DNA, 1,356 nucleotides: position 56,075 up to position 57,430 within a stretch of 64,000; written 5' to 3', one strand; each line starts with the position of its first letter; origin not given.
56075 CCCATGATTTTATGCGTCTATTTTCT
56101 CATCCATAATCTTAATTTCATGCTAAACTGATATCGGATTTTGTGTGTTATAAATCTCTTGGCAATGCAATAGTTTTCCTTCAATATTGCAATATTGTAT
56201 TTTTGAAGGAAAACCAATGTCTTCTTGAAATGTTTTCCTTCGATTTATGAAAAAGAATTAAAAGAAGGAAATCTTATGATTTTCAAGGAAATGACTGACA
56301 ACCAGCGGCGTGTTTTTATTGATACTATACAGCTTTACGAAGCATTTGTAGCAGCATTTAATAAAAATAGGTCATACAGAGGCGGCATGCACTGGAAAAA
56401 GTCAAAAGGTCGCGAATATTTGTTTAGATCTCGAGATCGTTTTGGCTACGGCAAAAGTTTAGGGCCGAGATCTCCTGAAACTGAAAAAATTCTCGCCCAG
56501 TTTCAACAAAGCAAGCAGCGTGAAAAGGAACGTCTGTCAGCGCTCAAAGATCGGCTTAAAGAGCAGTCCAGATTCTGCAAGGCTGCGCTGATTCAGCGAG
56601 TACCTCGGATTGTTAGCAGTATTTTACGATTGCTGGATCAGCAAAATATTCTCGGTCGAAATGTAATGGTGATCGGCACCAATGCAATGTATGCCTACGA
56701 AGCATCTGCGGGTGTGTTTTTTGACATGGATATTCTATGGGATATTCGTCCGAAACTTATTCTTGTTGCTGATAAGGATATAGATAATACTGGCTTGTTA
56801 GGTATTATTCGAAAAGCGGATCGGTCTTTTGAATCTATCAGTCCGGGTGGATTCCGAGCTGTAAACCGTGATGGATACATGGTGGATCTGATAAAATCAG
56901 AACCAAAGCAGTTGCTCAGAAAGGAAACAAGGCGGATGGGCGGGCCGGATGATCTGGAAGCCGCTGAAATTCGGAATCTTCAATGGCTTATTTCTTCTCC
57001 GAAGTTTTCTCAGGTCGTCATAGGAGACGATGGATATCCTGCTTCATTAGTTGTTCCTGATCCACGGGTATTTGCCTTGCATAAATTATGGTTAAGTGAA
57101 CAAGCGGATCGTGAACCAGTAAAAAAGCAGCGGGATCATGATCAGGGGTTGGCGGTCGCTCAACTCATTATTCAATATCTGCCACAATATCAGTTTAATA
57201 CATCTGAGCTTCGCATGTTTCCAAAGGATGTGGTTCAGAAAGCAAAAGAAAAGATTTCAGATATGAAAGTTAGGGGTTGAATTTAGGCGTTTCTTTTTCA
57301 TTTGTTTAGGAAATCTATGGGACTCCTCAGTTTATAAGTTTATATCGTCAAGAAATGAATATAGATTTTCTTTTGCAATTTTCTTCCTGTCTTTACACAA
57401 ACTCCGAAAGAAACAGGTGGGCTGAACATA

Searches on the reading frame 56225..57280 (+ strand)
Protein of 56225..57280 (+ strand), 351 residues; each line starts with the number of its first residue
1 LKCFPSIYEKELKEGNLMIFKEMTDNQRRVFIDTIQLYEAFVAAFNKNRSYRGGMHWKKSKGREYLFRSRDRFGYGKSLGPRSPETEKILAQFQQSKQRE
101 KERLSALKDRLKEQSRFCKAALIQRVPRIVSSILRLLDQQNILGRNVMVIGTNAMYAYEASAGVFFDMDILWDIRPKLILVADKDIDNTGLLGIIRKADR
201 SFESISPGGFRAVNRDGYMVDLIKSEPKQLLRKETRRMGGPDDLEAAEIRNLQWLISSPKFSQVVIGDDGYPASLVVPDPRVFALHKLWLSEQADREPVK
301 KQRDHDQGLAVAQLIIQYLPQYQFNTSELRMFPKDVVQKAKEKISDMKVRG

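Call 26: search_protein_families(library=pfam, proteins=[window:56225-57280:+])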
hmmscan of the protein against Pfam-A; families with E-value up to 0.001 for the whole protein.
window:56225-57280:+ (351 aa): 1 family
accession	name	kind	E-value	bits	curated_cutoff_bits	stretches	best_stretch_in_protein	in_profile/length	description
PF12281.14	NTP_transf_8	-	1.2e-48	166.4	26.3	1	130-327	3-212/218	Nucleotidyltransferase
